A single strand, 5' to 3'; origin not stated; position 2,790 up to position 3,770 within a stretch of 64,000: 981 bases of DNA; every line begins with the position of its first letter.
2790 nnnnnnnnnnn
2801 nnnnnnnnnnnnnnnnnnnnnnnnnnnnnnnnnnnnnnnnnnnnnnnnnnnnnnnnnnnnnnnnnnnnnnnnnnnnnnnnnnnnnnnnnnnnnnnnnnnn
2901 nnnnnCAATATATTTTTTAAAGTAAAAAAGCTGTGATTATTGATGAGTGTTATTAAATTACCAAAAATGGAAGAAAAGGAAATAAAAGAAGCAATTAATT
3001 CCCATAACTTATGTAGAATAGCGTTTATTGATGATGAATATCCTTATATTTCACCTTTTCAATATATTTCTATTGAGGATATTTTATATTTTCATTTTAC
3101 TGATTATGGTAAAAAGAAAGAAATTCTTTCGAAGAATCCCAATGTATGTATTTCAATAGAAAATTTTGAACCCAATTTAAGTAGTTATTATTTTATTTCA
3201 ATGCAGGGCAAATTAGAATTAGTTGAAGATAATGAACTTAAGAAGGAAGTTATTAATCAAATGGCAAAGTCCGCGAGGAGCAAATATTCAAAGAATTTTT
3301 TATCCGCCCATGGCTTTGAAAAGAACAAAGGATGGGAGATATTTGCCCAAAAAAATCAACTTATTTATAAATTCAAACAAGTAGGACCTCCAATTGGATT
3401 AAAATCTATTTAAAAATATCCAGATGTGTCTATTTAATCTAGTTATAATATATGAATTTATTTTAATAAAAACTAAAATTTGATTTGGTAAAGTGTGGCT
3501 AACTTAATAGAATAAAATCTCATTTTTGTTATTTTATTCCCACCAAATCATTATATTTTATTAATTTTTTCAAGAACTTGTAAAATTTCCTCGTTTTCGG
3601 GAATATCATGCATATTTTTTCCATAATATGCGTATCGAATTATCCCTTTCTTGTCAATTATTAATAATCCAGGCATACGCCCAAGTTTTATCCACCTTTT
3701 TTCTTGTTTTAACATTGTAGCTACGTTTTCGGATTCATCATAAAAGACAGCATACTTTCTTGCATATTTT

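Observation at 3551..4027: In-frame TGA exactly at the first Cys of the CxxC motif of a PRX_like2 redoxin: candidate archaeal selenoprotein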

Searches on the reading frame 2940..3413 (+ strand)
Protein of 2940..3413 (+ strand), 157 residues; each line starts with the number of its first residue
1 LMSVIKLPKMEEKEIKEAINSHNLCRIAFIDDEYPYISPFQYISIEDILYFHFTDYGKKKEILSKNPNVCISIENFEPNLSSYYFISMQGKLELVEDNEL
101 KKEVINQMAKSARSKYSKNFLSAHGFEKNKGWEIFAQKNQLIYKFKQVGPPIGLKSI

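Call 61: search_protein_families(library=pfam, proteins=[window:2940-3413:+], max_evalue=0.001)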
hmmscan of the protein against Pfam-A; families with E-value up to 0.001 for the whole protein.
window:2940-3413:+ (157 aa): 3 families
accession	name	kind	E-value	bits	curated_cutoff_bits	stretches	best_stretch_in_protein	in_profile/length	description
PF12900.13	Pyridox_ox_2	-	7.6e-18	65.3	27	1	12-114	2-109/140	Pyridoxamine 5'-phosphate oxidase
PF01243.27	PNPOx_N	-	5.9e-11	43.2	28.1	1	12-116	2-97/120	Pyridoxamine 5'-phosphate oxidase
PF16242.11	Pyrid_ox_like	-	0.0006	19.8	28.8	1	13-111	4-101/149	Pyridoxamine 5'-phosphate oxidase like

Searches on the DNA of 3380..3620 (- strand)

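Call 41: build_rna_model(alignment_id=A2, structure=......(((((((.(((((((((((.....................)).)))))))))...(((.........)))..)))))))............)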
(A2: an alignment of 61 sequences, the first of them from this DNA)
Model R1 built from alignment A2 (61 sequences, 97 columns); structure: as given.
model positions 88; base pairs 21; branch points 1; effective number of sequences 4.65; information 0.647 bits per position. Calibrated on 0.2 Mb of random sequence (short: E-values are rough).
structure used (alignment columns):
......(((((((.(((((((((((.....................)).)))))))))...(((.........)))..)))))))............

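Call 42: search_with_rna_model(model_id=R1, source=window, max_evalue=10, show_alignments=2)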
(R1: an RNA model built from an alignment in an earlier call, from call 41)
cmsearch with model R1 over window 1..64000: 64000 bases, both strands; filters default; matches with E-value up to 10: 4.
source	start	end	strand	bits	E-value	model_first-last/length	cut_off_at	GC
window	3471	3555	-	89.6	1.4e-17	1-88/88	no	0.24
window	3476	3560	+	22.2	0.045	1-88/88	no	0.22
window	6693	6773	+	15.6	1.5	1-88/88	no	0.28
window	53051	53154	+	12.8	6.4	1-88/88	no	0.29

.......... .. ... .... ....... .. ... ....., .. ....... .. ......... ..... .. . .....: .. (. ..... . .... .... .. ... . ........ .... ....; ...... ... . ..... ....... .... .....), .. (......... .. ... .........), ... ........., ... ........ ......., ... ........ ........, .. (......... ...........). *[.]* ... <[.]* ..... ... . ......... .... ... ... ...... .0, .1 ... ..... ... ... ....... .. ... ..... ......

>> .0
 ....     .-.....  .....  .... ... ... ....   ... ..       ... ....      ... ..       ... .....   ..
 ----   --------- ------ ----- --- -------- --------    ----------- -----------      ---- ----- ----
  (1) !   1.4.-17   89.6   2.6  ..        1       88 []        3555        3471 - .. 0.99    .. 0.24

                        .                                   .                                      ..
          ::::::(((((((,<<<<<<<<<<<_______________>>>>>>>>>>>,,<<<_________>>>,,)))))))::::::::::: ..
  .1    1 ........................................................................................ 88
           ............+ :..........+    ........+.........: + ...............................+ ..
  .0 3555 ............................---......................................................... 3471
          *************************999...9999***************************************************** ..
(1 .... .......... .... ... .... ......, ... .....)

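Call 43: search_with_rna_model(model_id=R1, sources=[L004, L005, L006, L007, L008, L009, L010, L011, L012, L013, L014, L015, L016, L017, L018, L019, L020, L021, L022, L023, L024, L025, L026, L027, L028, L029, L030, L031, L032, L033, L034, L035, L036, L037, L038, L039, L040, L041, L042, L043, L044, L045, L046, L047, L048, L049, L050, L051, L052, L053, L054, L055, L056, L057, L058, L059, L060, L061, L062, L063, L064, L065, L066, L067, L068, L069, L070, L071, L072, L073, L074, L075, L076, L077, L078, L079, L080, L081, L082, L083, window], max_evalue=0.01, make_alignment=true)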
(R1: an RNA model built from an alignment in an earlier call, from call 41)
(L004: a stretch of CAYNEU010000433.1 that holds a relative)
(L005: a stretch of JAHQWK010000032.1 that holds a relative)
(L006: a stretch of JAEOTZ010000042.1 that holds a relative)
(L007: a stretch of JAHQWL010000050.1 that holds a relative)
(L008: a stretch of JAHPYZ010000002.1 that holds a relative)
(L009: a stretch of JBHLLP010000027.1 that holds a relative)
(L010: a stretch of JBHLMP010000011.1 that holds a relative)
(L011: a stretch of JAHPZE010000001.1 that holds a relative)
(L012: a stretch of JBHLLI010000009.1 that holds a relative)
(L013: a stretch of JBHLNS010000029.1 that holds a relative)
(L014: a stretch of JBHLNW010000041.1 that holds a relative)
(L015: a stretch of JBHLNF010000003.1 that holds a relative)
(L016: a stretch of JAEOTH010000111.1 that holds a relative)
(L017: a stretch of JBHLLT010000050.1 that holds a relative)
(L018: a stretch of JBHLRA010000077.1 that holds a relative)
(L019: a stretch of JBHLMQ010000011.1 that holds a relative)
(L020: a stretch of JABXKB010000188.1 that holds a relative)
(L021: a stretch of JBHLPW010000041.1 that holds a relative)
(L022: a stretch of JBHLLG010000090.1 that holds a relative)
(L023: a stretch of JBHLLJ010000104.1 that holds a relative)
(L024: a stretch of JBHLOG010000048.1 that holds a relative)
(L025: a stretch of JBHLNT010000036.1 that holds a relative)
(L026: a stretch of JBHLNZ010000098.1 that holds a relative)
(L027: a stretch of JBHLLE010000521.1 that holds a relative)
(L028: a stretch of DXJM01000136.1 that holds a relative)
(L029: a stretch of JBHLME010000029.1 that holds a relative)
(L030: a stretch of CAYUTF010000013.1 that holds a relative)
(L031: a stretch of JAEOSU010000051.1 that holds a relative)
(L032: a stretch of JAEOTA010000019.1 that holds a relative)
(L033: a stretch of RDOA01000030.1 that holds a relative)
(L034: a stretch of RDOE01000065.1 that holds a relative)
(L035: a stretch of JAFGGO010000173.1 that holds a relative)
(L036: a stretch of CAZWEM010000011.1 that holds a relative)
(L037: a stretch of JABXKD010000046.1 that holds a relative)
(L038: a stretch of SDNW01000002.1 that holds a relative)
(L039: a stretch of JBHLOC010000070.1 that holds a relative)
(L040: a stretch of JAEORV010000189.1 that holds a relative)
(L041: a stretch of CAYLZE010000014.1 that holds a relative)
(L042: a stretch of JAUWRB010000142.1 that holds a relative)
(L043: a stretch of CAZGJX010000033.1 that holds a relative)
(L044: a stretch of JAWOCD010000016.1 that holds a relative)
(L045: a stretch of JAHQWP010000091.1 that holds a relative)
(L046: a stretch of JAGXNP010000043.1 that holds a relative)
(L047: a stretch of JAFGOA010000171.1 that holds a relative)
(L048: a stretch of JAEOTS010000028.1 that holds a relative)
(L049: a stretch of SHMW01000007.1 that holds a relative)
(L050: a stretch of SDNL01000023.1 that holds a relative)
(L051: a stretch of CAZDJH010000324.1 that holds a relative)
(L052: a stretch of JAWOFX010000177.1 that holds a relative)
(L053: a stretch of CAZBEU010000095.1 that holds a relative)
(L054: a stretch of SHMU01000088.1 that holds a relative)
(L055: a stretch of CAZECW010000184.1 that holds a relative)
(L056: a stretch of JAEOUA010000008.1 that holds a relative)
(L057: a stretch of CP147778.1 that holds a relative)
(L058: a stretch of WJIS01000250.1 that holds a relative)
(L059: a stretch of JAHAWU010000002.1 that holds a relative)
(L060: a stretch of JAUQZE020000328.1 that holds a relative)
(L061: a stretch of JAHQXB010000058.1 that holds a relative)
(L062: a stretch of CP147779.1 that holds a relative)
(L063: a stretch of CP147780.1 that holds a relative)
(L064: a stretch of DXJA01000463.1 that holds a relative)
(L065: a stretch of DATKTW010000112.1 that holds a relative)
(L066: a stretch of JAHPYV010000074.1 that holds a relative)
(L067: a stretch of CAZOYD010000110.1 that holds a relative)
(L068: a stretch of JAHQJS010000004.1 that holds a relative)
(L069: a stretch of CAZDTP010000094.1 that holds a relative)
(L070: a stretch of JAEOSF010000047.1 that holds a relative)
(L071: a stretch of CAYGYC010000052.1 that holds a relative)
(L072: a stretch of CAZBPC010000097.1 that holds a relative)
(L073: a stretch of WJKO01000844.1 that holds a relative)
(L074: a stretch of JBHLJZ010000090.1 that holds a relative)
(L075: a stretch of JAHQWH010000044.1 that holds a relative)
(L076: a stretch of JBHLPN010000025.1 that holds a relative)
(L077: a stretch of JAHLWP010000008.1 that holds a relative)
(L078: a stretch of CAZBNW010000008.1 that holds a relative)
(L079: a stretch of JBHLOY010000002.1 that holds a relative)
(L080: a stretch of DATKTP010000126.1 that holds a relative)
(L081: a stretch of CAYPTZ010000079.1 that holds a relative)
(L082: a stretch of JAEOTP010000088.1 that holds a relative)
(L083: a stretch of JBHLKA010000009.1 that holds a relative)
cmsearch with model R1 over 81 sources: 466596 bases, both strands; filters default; matches with E-value up to 0.01: 84.
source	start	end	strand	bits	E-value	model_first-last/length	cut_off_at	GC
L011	2973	3057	+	93.8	1.1e-17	1-88/88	no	0.22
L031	2970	3057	+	93.1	1.6e-17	1-88/88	no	0.27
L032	2967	3055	+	91.9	3.1e-17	1-88/88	no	0.25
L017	2973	3057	+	91.5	3.8e-17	1-88/88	no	0.24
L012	2973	3057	+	91.2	4.4e-17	1-88/88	no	0.26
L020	2973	3057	+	90.3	7.1e-17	1-88/88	no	0.21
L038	2986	3073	+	90.1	7.8e-17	1-88/88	no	0.3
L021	2970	3054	+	89.8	9.3e-17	1-88/88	no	0.26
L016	2973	3057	+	89.7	9.5e-17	1-88/88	no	0.24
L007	2973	3056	+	89.6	1e-16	1-88/88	no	0.24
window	3471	3555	-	89.6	1e-16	1-88/88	no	0.24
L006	2973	3058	+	89.1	1.3e-16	1-88/88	no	0.2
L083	2973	3060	+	89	1.4e-16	1-88/88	no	0.25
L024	2970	3056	+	88.7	1.6e-16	1-88/88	no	0.23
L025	2970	3058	+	88.5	1.8e-16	1-88/88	no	0.25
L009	2973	3057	+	88.5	1.8e-16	1-88/88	no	0.26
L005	2973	3057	+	88.2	2.1e-16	1-88/88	no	0.24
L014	2973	3057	+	87.9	2.5e-16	1-88/88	no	0.2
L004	2004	2088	+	87.7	2.8e-16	1-88/88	no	0.25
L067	2973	3060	+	87.5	3.2e-16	1-88/88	no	0.23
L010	2973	3057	+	87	4e-16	1-88/88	no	0.21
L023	2970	3053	+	86.4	5.6e-16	1-88/88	no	0.24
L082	2973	3060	+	85.4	9.5e-16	1-88/88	no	0.27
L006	1766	1853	+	85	1.1e-15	1-88/88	no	0.2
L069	2973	3060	+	85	1.2e-15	1-88/88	no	0.19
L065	2973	3060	+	84.8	1.3e-15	1-88/88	no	0.24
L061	2975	3064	+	84.3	1.7e-15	1-88/88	no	0.33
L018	2970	3053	+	83.9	2.1e-15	1-88/88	no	0.23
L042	2974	3061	+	83.8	2.2e-15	1-88/88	no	0.22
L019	2970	3053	+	83.5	2.6e-15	1-88/88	no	0.23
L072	2251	2338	+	82.7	3.9e-15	1-88/88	no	0.26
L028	2970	3057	+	82.4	4.6e-15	1-88/88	no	0.23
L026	1390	1477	+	82.2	5.1e-15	1-88/88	no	0.23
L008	3191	3275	+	82.1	5.4e-15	1-88/88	no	0.26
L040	2977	3063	+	82.1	5.4e-15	1-88/88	no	0.22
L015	2973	3058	+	82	5.6e-15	1-88/88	no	0.21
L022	2970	3055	+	81.8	6.3e-15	1-88/88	no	0.22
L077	2972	3059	+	81.3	8.2e-15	1-88/88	no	0.23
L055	2973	3062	+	81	9.7e-15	1-88/88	no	0.38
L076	2970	3057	+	80.8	1.1e-14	1-88/88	no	0.23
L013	2967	3051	+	80.8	1.1e-14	1-88/88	no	0.26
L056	2968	3054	+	80.6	1.2e-14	1-88/88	no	0.23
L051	2205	2289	+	80.1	1.6e-14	1-88/88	no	0.27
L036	2964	3054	+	79.7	2e-14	1-88/88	no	0.29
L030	2970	3059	+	79.5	2.1e-14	1-88/88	no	0.24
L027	2970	3058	+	79.3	2.4e-14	1-88/88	no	0.25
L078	2970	3057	+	79.1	2.6e-14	1-88/88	no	0.24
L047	2970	3058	+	78.3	4e-14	1-88/88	no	0.26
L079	2972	3059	+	78.2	4.2e-14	1-88/88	no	0.19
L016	3363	3450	+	77.5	6.1e-14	1-88/88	no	0.23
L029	2970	3057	+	77.5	6.3e-14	1-88/88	no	0.24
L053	832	920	+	77.4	6.4e-14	1-88/88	no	0.24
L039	2967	3056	+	77.2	7.3e-14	1-88/88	no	0.23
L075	2973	3060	+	77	8e-14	1-88/88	no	0.22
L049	2971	3054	+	76.5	1e-13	1-88/88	no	0.3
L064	2970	3057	+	74.9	2.5e-13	1-88/88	no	0.35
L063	2967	3055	+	74.5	3.1e-13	1-88/88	no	0.4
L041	2976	3060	+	73.4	5.4e-13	1-88/88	no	0.29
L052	2646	2728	+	71.9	1.2e-12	1-88/88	no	0.25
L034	2969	3057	+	71.8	1.3e-12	1-88/88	no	0.28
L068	2970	3060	+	71.6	1.4e-12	1-88/88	no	0.32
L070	2970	3060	+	71.6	1.4e-12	1-88/88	no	0.32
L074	2639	2726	+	71.4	1.6e-12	1-88/88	no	0.25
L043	2970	3058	+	70.9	2e-12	1-88/88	no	0.22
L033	1677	1766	+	70.6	2.4e-12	1-88/88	no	0.28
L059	2976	3065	+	70.5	2.6e-12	1-88/88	no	0.36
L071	2971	3061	+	69.2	5.2e-12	1-88/88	no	0.31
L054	2971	3055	+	69.1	5.5e-12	1-88/88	no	0.31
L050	2980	3063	+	69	5.8e-12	1-88/88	no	0.26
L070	2305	2394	+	68.3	8.1e-12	1-88/88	no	0.34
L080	2966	3055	+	68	9.7e-12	1-88/88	no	0.3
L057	2967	3054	+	67.2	1.5e-11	1-88/88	no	0.36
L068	2305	2394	+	67.1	1.5e-11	1-88/88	no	0.37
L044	2964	3049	+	66.6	2e-11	1-88/88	no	0.3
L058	2967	3049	+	65.9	2.9e-11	1-88/88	no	0.29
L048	2960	3047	+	65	4.7e-11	1-88/88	no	0.22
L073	1054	1146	+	63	1.3e-10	1-88/88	no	0.31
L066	2973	3060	+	62.7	1.6e-10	1-88/88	no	0.38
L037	2972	3059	+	62.4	1.9e-10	1-88/88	no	0.25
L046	2960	3047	+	61.7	2.7e-10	1-88/88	no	0.23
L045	2027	2114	+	61.6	2.9e-10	1-88/88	no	0.24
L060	2977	3068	+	59.8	7.3e-10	1-88/88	no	0.35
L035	2976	3062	+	50.3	1.2e-07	1-88/88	no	0.28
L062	2973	3058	+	42.6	6.7e-06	1-88/88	no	0.43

Alignment A3: 84 matches aligned to the model, 112 columns, each read 5' to 3' on its own strand. Consensus structure (alignment columns), stored with it:
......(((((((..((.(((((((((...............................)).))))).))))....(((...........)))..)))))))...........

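Call 55: search_with_rna_model(model_id=R1, source=L084, max_evalue=10)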
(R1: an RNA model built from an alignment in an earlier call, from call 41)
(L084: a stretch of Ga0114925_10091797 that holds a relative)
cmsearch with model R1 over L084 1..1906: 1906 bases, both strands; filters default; matches with E-value up to 10: 0.
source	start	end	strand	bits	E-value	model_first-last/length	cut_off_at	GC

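Call 69: search_with_rna_model(model_id=R1, sources=[L084, L085, L086, L087, L088, L089], max_evalue=10, filters=off)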
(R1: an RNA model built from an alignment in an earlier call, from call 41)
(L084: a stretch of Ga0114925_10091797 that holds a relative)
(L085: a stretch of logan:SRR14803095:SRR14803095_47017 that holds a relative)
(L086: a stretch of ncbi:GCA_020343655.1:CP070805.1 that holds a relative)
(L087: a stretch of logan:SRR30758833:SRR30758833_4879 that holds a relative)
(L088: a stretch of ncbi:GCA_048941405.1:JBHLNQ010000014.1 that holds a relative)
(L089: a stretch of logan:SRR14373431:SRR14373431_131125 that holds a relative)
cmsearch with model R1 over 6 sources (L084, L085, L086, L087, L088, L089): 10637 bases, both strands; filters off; matches with E-value up to 10: 32.
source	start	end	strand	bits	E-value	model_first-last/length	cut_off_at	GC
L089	845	927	-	16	0.2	1-88/88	no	0.34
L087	1050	1126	+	13.6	0.73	1-88/88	no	0.32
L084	1323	1407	-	13.2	0.86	1-88/88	no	0.22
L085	1606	1690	-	13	1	1-88/88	no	0.24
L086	23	101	-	12.8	1.1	1-88/88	no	0.29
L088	424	453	+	12.8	1.1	1-88/88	no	0.17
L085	858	918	+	12.8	1.1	1-88/88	no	0.34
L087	1592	1662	-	12.4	1.3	1-88/88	no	0.24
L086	1035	1112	+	11.4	2.2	1-88/88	no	0.32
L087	1071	1159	-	10.8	3.1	1-88/88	no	0.27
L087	860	942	-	9.9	5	1-88/88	no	0.3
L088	1186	1224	+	9.5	6.2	1-88/88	no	0.18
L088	1189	1246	-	9.5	6.2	1-88/88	no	0.21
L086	411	451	+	9.5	6.4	1-88/88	no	0.17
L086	1338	1423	-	9.5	6.4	1-88/88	no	0.22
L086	107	184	-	9.4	6.5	1-88/88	no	0.31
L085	1257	1350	+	9.4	6.6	1-88/88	no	0.3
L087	360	445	-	9.4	6.7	1-88/88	no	0.21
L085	1473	1501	+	9.4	6.7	1-88/88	no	0.17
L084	977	1070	+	9.3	6.8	1-88/88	no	0.28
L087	1649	1726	+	9.3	6.8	1-88/88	no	0.21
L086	229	330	-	9.3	6.8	1-88/88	no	0.32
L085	1469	1501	-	9.3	7.1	1-88/88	no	0.15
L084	1705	1784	-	9.3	7.1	1-88/88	no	0.31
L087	548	652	+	9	8.1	1-88/88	no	0.27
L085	321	409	-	8.9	8.6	1-88/88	no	0.27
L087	805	832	-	8.9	8.7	1-88/88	no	0.18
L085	883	927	-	8.8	9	1-88/88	no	0.24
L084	1488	1565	+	8.8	9.1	1-88/88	no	0.29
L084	121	153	+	8.8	9.2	1-88/88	no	0.15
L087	1304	1379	-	8.7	9.4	1-88/88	no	0.21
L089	1598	1680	-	8.7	9.6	1-88/88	no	0.27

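Call 71: search_rna_families(source=window, start=3380, end=3620, threshold=evalue, max_evalue=10)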
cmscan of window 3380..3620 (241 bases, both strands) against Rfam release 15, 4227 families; matches with E-value up to 10: 3.
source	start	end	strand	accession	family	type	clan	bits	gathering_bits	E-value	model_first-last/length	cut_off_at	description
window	3479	3546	-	RF00493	snoU2-30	Gene; snRNA; snoRNA; CD-box;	-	14.3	60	5.1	1-70/70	no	Small nucleolar RNA U2-30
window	3456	3476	+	RF01388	isrD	Gene; sRNA;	-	14.1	37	2.3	4-24/51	no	isrD Hfq binding RNA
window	3380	3470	+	RF02350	psRNA6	Gene; sRNA;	-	9.2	60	1.8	229-333/333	5'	Nitrosomonas sRNA psRNA6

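Call 74: search_with_rna_model(model_id=R2, source=window, start=3400, end=3600, filters=off, max_evalue=10, show_alignments=2)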
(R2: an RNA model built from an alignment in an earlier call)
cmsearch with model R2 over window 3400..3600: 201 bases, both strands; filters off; matches with E-value up to 10: 7.
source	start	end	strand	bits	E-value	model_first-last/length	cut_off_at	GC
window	3519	3527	-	6.9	0.065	19-27/41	no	0.22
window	3590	3597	-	5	0.17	20-27/41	no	0.38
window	3509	3546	+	2.5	0.63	1-41/41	no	0.24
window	3426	3440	-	1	1.4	1-41/41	no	0.27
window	3534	3554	-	0.8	1.5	1-41/41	no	0.29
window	3561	3572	-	-1.1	4.1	16-28/41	no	0.08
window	3573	3577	+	-1.6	5.4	1-41/41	no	0.4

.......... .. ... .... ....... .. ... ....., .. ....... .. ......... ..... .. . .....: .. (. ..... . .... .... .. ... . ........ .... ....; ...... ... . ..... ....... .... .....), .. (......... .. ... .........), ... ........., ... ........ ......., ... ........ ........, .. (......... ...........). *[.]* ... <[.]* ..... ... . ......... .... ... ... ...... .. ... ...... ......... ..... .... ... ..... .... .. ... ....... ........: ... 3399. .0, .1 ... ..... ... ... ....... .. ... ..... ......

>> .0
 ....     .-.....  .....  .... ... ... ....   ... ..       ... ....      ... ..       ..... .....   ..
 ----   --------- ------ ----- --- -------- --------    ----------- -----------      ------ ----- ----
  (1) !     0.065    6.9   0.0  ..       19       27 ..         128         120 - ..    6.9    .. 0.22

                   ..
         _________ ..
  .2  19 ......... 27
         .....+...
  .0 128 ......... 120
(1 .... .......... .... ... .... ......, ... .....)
